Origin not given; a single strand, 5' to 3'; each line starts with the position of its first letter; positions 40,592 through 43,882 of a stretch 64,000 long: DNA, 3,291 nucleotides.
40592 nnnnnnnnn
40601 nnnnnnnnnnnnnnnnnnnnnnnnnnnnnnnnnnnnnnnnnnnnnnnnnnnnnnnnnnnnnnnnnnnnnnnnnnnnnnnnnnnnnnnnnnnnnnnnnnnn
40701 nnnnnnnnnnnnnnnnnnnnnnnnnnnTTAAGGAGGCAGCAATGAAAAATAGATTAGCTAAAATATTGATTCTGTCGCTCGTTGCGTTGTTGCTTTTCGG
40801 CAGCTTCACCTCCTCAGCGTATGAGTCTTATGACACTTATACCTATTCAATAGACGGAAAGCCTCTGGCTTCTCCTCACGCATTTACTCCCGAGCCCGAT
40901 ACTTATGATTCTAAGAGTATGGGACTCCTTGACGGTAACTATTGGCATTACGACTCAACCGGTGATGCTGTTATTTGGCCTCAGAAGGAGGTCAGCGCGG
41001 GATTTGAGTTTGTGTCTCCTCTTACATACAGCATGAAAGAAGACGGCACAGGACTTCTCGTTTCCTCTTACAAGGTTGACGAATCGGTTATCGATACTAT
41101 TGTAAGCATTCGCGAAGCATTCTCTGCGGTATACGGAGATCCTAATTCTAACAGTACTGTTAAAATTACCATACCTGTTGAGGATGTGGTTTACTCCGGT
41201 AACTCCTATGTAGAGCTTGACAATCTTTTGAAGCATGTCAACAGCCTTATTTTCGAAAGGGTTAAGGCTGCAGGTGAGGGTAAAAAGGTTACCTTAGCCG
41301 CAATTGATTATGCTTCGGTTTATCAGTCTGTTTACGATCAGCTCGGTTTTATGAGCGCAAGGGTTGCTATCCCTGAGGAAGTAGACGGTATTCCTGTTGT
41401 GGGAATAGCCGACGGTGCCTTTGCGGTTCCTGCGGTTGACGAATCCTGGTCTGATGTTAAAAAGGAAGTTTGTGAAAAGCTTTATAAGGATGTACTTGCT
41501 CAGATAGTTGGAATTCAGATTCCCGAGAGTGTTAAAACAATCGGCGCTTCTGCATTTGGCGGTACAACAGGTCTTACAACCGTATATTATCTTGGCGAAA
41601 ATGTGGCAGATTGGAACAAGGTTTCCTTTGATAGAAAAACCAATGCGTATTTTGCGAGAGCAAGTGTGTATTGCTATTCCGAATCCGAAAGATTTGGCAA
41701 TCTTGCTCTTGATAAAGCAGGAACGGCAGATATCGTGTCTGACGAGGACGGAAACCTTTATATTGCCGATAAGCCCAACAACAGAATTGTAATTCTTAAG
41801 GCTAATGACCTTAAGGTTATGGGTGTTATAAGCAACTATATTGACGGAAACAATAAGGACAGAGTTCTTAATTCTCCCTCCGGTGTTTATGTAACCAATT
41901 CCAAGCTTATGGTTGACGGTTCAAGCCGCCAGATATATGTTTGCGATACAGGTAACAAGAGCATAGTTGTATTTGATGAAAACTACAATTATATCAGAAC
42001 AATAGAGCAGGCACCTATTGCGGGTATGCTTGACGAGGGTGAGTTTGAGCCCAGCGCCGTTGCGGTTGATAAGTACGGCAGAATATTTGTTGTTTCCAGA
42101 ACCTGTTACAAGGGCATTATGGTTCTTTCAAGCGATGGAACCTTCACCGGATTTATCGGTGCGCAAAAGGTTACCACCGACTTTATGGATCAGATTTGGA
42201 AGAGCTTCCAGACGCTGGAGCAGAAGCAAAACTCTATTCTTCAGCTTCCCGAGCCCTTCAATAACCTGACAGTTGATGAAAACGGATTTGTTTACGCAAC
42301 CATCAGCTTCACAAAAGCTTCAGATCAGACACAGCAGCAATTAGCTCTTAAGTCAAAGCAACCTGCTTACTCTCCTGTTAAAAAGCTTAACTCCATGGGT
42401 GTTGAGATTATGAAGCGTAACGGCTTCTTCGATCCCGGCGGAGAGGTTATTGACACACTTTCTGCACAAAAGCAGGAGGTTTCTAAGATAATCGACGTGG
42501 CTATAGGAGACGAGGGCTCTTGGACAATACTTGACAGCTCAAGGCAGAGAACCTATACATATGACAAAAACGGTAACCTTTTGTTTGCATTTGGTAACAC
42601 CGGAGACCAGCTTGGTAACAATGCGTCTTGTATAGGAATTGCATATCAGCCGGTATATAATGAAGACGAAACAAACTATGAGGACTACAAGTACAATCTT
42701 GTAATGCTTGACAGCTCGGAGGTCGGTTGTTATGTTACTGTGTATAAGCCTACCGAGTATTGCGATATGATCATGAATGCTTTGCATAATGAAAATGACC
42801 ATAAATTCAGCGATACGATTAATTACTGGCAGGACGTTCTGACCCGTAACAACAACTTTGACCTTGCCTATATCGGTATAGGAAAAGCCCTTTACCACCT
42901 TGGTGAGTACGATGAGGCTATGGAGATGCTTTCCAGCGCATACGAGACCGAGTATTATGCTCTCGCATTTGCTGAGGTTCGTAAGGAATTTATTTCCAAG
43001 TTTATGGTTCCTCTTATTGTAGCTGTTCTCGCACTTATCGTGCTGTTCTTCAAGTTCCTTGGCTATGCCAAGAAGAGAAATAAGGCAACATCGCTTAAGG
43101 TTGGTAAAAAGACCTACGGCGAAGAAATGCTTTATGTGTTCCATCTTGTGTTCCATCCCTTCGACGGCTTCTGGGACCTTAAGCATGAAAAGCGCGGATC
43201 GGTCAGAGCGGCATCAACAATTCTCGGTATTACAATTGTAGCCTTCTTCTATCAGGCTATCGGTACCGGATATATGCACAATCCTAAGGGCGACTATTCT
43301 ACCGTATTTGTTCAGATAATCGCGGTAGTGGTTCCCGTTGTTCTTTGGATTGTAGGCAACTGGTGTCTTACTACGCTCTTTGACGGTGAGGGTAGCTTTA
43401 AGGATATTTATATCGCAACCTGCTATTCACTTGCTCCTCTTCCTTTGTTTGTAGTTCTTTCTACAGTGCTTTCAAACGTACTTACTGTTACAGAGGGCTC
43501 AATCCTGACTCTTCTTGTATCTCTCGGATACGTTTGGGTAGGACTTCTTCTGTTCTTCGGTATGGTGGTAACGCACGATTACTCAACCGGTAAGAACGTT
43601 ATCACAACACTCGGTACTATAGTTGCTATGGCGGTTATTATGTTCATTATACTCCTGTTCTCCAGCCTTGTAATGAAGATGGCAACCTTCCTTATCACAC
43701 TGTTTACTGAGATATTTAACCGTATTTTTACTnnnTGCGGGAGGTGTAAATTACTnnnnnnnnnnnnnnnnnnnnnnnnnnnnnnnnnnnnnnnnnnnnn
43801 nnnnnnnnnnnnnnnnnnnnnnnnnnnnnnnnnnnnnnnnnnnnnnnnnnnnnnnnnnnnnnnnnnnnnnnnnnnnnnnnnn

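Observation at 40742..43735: Fusion of a surface LRR/NHL-propeller/TPR ectodomain to a Yip1-like five-TM domain, embedded inside an ABC importer operon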

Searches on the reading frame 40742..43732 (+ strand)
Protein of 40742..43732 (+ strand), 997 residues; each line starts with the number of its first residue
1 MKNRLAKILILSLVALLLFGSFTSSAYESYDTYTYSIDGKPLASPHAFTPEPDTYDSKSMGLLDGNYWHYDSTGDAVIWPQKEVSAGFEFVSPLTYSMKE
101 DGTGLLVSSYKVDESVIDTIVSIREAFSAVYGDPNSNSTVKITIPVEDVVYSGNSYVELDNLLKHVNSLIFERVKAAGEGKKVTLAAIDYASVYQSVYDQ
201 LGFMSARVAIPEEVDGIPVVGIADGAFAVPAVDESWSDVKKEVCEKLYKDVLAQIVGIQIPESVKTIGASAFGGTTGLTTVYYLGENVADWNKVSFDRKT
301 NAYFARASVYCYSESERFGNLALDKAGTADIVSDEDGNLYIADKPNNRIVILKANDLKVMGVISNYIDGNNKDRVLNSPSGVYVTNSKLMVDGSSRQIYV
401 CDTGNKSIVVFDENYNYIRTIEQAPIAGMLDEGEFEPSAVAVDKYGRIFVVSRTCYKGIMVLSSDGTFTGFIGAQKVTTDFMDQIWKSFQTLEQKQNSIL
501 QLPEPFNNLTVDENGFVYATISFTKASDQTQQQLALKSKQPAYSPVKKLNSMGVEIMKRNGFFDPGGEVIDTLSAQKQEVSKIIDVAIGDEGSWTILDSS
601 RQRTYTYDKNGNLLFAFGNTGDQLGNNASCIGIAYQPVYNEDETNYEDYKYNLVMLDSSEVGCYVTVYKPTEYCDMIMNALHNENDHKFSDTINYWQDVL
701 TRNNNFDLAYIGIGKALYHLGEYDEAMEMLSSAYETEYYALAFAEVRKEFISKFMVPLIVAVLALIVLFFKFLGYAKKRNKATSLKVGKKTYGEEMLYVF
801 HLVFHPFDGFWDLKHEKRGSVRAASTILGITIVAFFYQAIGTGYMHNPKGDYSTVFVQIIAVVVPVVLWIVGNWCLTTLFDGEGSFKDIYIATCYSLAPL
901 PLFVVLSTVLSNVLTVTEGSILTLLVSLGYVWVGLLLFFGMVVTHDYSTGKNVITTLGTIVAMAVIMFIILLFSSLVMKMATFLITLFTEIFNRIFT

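Call 4: search_protein_families(library=pfam, proteins=[window:40742-43732:+], max_evalue=0.01)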
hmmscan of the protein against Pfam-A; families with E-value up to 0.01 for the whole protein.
window:40742-43732:+ (997 aa): 5 families
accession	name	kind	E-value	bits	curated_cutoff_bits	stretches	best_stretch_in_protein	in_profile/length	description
PF04893.22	Yip1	-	2.6e-14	53.9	28.6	1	801-969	2-171/173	Yip1 domain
PF01436.27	NHL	-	8.5e-09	35.5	20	0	330-351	6-27/28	NHL repeat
PF14559.12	TPR_19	-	0.0022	18.7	25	1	688-732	6-50/68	Tetratricopeptide repeat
PF06739.17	SBBP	-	0.007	16.7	20.5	0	507-520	16-29/38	Beta-propeller repeat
PF00515.34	TPR_1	-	0.0097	16.1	27.8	0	709-731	3-25/34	Tetratricopeptide repeat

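Call 6: search_protein_families(library=ncbifam, proteins=[window:40742-43732:+], max_evalue=0.01)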
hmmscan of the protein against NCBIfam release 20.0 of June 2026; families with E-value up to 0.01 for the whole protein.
window:40742-43732:+ (997 aa): 1 family
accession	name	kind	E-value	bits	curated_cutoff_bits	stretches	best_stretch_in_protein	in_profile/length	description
NF035926.1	scyF_NHL_VPEP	equivalog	9.7e-13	48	350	2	378-475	96-191/376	scytonemin biosynthesis PEP-CTERM protein ScyF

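Call 7: find_homologous_proteins(query=window:40742-43732:+)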
Query window:40742-43732:+ (997 aa): 760 proteins with E <= 0.001 among 8000 candidates; the best 120 are listed.
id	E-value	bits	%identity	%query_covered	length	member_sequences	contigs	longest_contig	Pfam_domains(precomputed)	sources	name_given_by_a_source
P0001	0.0e+0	2247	100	100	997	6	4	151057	PF04893.23,PF01436.28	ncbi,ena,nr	ncbi:MAG: YIP1 family protein [Clostridia bacterium]|nr:YIP1 family protein [Clostridia bacterium]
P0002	0.0e+0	2052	90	100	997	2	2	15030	PF04893.23,PF01436.28,PF06739.18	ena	-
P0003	0.0e+0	2006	88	100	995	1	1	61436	PF04893.23,PF01436.28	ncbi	-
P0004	0.0e+0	1794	78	100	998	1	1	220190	PF04893.23,PF01436.28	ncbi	-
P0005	0.0e+0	1602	70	100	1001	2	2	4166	PF04893.23,PF01436.28,PF25021.2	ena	-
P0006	0.0e+0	1586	70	100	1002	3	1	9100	PF04893.23,PF01436.28,PF25021.2,PF06739.18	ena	-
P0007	0.0e+0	1577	69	100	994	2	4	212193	PF04893.23,PF01436.28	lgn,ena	-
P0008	0.0e+0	1551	69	100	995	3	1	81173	PF04893.23,PF01436.28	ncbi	-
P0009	0.0e+0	1508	66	100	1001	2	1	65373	PF04893.23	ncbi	-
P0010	0.0e+0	1500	67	100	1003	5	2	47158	PF04893.23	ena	-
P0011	0.0e+0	1474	65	100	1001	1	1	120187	PF04893.23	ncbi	-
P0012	0.0e+0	1424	63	100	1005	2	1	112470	PF04893.23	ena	-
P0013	0.0e+0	1424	63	100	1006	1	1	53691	PF04893.23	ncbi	-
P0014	0.0e+0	1409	62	100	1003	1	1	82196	PF04893.23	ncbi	-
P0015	0.0e+0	1400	62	100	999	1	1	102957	PF04893.23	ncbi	-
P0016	0.0e+0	1390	61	100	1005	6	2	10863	PF04893.23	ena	-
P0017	0.0e+0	1187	56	100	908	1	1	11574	PF04893.23,PF13306.13,PF01436.28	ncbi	-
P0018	0.0e+0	1178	62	79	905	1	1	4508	PF04893.23,PF13306.13,PF01436.28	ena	-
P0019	0.0e+0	1176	59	82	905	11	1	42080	PF04893.23,PF13306.13,PF01436.28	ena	-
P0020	0.0e+0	1173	53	100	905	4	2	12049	PF04893.23,PF13306.13,PF01436.28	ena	-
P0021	0.0e+0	1164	54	100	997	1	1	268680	PF04893.23,PF01436.28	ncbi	-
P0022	0.0e+0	1154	55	100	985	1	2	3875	PF04893.23,PF01436.28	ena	-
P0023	0.0e+0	1151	55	100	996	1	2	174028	PF04893.23,PF01436.28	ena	-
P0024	0.0e+0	1151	55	100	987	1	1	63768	PF04893.23,PF01436.28,PF06739.18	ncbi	-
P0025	0.0e+0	1149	65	74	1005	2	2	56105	PF04893.23,PF01436.28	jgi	-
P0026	0.0e+0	1145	53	100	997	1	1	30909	PF04893.23,PF01436.28,PF06739.18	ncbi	-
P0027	0.0e+0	1126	53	100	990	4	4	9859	PF04893.23,PF01436.28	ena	-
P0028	0.0e+0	1124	58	85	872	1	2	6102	PF04893.23,PF01436.28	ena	-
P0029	0.0e+0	1121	59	79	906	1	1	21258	PF04893.23,PF01436.28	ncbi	-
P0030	0.0e+0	1119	60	79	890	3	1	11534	PF04893.23,PF01436.28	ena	-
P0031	0.0e+0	1116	59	79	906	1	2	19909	PF04893.23,PF01436.28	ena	-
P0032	0.0e+0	1115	60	79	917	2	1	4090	PF04893.23,PF01436.28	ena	-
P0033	0.0e+0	1113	54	100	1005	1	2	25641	PF04893.23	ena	-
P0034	0.0e+0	1110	62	77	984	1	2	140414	PF04893.23,PF01436.28,PF06739.18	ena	-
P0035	0.0e+0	1109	59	81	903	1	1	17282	PF04893.23,PF01436.28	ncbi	-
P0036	0.0e+0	1107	55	100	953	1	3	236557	PF04893.23,PF01436.28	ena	-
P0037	0.0e+0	1104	61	79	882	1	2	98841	PF04893.23,PF01436.28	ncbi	-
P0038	0.0e+0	1104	60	80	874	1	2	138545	PF04893.23,PF01436.28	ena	-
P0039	0.0e+0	1102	53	100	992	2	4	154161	PF04893.23,PF01436.28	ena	-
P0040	0.0e+0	1102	53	100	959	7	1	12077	PF04893.23,PF01436.28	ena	-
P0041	0.0e+0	1102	69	67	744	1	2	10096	PF04893.23,PF01436.28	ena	-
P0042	0.0e+0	1100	57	82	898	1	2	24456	PF04893.23,PF01436.28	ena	-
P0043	0.0e+0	1099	60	79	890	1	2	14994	PF04893.23,PF01436.28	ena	-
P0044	0.0e+0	1099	61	79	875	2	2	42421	PF04893.23,PF01436.28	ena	-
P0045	0.0e+0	1098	55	100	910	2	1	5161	PF04893.23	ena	-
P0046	0.0e+0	1098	53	100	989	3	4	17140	PF04893.23,PF01436.28,PF06739.18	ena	-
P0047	0.0e+0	1096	53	100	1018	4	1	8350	PF04893.23,PF01436.28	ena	-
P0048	0.0e+0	1091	59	79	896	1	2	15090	PF04893.23,PF01436.28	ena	-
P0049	0.0e+0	1090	54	99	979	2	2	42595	PF04893.23,PF01436.28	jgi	-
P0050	0.0e+0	1088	59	79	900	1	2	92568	PF04893.23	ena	-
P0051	0.0e+0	1087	57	80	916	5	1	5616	PF04893.23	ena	-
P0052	0.0e+0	1084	59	79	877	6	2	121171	PF04893.23,PF06739.18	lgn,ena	-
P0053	0.0e+0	1081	53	99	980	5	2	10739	PF04893.23,PF01436.28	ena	-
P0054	0.0e+0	1080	57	82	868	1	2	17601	PF04893.23,PF01436.28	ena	-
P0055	0.0e+0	1079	53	100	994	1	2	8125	PF04893.23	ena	-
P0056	0.0e+0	1079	59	80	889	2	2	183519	PF04893.23,PF01436.28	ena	-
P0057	0.0e+0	1073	66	69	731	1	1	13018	PF04893.23,PF01436.28,PF08450.19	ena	-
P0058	0.0e+0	1068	58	79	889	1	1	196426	PF04893.23,PF01436.28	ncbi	-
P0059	0.0e+0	1068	59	80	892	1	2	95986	PF04893.23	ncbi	-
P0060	0.0e+0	1064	64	69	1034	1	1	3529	PF04893.23,PF01436.28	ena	-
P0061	0.0e+0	1060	55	80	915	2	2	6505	PF04893.23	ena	-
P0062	0.0e+0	1059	65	68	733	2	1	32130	PF04893.23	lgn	-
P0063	0.0e+0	1058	65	67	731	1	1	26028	PF04893.23,PF01436.28,PF06739.18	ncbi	-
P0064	0.0e+0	1052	66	67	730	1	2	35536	PF04893.23,PF01436.28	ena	-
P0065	0.0e+0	1050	65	68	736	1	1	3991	PF04893.23,PF01436.28,PF06739.18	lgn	-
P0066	0.0e+0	1044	65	68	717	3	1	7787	PF04893.23,PF01436.28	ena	-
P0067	0.0e+0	1041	63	69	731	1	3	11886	PF04893.23,PF01436.28,PF06739.18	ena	-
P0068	0.0e+0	1041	65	67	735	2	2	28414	PF04893.23,PF01436.28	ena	-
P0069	0.0e+0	1039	64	68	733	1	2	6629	PF04893.23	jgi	-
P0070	0.0e+0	1038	64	68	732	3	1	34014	PF04893.23,PF01436.28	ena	-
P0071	0.0e+0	1034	63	70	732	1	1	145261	PF04893.23,PF01436.28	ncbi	-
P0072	0.0e+0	1031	64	67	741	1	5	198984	PF04893.23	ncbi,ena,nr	ncbi:MAG: YIP1 family protein [Clostridia bacterium]|nr:YIP1 family protein [Clostridia bacterium]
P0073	0.0e+0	1031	63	67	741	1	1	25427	PF04893.23,PF01436.28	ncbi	-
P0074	0.0e+0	1030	64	70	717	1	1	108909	PF04893.23,PF01436.28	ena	-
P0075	0.0e+0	1029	64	70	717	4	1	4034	PF04893.23,PF01436.28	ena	-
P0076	0.0e+0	1026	64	68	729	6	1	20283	PF04893.23,PF01436.28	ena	-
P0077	0.0e+0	1023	63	68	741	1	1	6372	PF04893.23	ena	-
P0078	0.0e+0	1021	58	83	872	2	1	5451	PF04893.23,PF01436.28,PF06739.18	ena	-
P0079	0.0e+0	1017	61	68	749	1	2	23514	PF04893.23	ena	-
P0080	1.0e-297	1008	60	70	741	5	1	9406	PF04893.23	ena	-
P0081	2.4e-297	1007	51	100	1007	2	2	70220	PF04893.23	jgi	-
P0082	1.4e-296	1004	61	67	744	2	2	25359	PF04893.23,PF01436.28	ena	-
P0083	5.6e-296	1002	51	100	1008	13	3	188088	PF04893.23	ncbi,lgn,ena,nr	ncbi:MAG: YIP1 family protein [Clostridia bacterium]|nr:YIP1 family protein [Clostridia bacterium]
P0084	1.2e-295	1001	60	68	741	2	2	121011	PF04893.23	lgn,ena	-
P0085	1.4e-295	1001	62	68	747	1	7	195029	PF04893.23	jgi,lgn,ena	-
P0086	2.5e-294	997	58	70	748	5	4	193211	PF04893.23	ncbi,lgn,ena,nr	ncbi:MAG: YIP1 family protein [Clostridia bacterium]|nr:YIP1 family protein [Clostridia bacterium]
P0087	8.5e-294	995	62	67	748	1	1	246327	PF04893.23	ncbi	-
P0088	1.0e-293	995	64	67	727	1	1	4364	PF04893.23,PF01436.28,PF06739.18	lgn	-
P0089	5.7e-293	992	64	67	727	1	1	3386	PF04893.23,PF01436.28,PF06739.18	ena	-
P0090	2.0e-289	981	64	67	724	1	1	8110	PF04893.23,PF01436.28,PF06739.18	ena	-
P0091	1.3e-287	975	63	68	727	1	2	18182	PF04893.23,PF01436.28,PF08450.19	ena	-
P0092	2.2e-287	974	63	68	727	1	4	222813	PF04893.23,PF01436.28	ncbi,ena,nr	ncbi:MAG: YIP1 family protein [Clostridia bacterium]|nr:YIP1 family protein [Clostridia bacterium]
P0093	8.3e-286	969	62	67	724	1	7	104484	PF04893.23,PF01436.28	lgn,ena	-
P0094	4.5e-285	966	60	68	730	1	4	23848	PF04893.23,PF01436.28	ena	-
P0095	8.4e-285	965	60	68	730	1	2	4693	PF04893.23,PF01436.28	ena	-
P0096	1.3e-284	965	60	68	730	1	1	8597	PF04893.23,PF01436.28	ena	-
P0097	1.6e-284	964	60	68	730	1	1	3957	PF04893.23,PF01436.28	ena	-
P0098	1.9e-284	964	60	68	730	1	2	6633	PF04893.23,PF01436.28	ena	-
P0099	2.1e-284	964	60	68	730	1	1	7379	PF04893.23,PF01436.28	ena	-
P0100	2.3e-284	964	60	68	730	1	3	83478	PF04893.23,PF01436.28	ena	-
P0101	2.5e-284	964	60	68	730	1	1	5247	PF04893.23,PF01436.28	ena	-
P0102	2.7e-284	964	60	68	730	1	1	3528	PF04893.23,PF01436.28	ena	-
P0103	4.7e-284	963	61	68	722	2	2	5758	PF04893.23,PF01436.28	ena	-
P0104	1.1e-283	962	60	68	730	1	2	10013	PF04893.23,PF01436.28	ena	-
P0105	1.1e-283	962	61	68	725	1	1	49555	PF04893.23,PF01436.28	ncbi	-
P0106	1.3e-283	961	60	68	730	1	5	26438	PF04893.23,PF01436.28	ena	-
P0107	1.3e-283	961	60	68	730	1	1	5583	PF04893.23,PF01436.28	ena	-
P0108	1.5e-283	961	60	68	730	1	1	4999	PF04893.23,PF01436.28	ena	-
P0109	1.7e-283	961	60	68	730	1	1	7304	PF04893.23,PF01436.28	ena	-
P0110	3.0e-283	960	60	69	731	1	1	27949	PF04893.23,PF01436.28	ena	-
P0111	3.4e-283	960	60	69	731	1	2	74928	PF04893.23,PF01436.28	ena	-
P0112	3.9e-283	960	60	69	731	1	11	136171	PF04893.23,PF01436.28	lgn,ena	-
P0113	5.6e-283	959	60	68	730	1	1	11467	PF04893.23,PF01436.28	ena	-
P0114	8.8e-283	959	59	69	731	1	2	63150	PF04893.23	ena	-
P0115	1.1e-282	958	60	69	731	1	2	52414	PF04893.23,PF01436.28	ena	-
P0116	1.3e-282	958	61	67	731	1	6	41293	PF04893.23,PF01436.28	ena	-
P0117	2.3e-282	957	61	68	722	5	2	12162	PF04893.23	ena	-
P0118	5.3e-282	956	62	68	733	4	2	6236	PF04893.23,PF00515.35,PF01436.28,PF07719.24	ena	-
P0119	9.1e-282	955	62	67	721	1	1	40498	PF04893.23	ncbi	-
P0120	1.7e-281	954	60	68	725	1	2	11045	PF04893.23,PF01436.28,PF06739.18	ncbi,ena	-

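Call 8: find_encoding_contigs(protein=P0072, flank=10000, max_places=2)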
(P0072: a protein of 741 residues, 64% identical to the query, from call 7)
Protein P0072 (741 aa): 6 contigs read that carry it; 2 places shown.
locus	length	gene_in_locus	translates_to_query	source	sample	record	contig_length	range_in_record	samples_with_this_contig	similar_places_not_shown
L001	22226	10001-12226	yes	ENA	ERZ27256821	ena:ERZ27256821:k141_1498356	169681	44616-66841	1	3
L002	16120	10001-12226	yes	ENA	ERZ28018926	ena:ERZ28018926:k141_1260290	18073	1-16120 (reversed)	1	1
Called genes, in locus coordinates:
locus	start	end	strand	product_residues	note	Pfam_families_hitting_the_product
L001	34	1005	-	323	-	PF00480:ROK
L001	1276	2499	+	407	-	PF00266:Aminotran_5, PF01212:Beta_elim_lyase (weak), PF01041:DegT_DnrJ_EryC1 (weak)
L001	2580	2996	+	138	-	PF01592:NifU_N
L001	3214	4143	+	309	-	PF03054:tRNA_Me_trans, PF20259:tRNA_Me_trans_M, PF20258:tRNA_Me_trans_C (weak)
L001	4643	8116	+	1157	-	PF01547:SBP_bac_1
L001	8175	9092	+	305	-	PF00528:BPD_transp_1 (weak)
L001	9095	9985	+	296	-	PF00528:BPD_transp_1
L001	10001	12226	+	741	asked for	PF04893:Yip1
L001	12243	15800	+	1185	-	PF18952:DUF5696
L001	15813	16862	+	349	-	PF00528:BPD_transp_1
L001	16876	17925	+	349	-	PF00528:BPD_transp_1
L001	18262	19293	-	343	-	PF00793:DAHP_synth_1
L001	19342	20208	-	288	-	PF02153:PDH_N, PF20463:PDH_C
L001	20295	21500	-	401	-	PF00275:EPSP_synthase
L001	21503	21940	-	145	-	PF01220:DHquinase_II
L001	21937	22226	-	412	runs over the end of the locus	PF08501:Shikimate_dh_N, PF13671:AAA_33 (weak), PF01202:SKI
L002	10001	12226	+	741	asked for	PF04893:Yip1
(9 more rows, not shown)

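Call 9: find_encoding_contigs(protein=P0083, flank=10000, max_places=2)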
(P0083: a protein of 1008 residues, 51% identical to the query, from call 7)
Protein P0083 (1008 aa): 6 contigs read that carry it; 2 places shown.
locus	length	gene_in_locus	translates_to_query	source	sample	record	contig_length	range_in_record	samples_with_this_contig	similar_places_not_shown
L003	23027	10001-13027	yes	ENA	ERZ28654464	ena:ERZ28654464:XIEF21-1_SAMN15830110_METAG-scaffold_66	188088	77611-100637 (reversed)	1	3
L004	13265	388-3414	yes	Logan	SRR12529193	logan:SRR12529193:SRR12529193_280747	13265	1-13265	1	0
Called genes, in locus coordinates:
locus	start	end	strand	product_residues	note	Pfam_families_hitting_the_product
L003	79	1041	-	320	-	PF00480:ROK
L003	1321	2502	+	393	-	PF00266:Aminotran_5, PF00155:Aminotran_1_2 (weak), PF01212:Beta_elim_lyase (weak), PF01041:DegT_DnrJ_EryC1 (weak)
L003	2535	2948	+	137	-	PF01592:NifU_N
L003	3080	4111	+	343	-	PF03054:tRNA_Me_trans, PF20259:tRNA_Me_trans_M, PF20258:tRNA_Me_trans_C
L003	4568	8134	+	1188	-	-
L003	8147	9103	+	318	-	PF00528:BPD_transp_1 (weak)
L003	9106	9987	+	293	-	PF00528:BPD_transp_1 (faint)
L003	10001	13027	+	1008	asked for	PF04893:Yip1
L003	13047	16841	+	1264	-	PF18952:DUF5696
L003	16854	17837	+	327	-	PF00528:BPD_transp_1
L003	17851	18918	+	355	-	PF00528:BPD_transp_1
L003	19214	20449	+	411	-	PF13433:Peripla_BP_5 (weak), PF13458:Peripla_BP_6, PF01094:ANF_receptor (weak)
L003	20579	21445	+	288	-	PF02653:BPD_transp_2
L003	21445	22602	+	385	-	PF02653:BPD_transp_2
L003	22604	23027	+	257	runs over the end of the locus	PF00005:ABC_tran, PF13304:AAA_21 (faint)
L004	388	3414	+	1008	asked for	PF04893:Yip1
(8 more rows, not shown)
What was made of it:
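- It is the same in L001 and L003 (calls 8, 9).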

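Call 10: find_encoding_contigs(protein=P0001, flank=10000, max_places=2)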
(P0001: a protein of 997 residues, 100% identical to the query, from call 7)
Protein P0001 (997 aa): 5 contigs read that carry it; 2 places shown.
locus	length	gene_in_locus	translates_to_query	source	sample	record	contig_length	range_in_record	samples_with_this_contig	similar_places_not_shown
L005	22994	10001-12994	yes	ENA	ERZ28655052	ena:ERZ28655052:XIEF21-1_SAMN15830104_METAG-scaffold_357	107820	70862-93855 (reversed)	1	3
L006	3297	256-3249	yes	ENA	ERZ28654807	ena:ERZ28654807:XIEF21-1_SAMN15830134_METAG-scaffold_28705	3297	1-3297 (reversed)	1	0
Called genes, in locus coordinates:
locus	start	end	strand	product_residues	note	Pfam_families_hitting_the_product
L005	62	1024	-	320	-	PF00480:ROK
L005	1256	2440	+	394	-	PF00266:Aminotran_5, PF00155:Aminotran_1_2 (weak), PF01212:Beta_elim_lyase (weak), PF01041:DegT_DnrJ_EryC1 (faint)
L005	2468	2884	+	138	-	PF01592:NifU_N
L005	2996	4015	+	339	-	PF03054:tRNA_Me_trans, PF20259:tRNA_Me_trans_M, PF20258:tRNA_Me_trans_C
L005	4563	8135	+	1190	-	-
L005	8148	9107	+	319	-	PF00528:BPD_transp_1 (faint)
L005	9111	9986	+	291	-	PF00528:BPD_transp_1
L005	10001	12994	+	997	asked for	PF01436:NHL (faint), PF04893:Yip1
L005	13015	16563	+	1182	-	PF18952:DUF5696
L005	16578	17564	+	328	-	PF00528:BPD_transp_1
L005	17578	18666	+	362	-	PF00528:BPD_transp_1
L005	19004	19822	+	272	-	PF10114:PocR, PF00165:HTH_AraC (faint), PF12833:HTH_18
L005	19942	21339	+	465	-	PF02952:Fucose_iso_C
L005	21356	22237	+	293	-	PF01261:AP_endonuc_2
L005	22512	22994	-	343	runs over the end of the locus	PF00793:DAHP_synth_1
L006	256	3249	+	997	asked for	PF01436:NHL (faint), PF04893:Yip1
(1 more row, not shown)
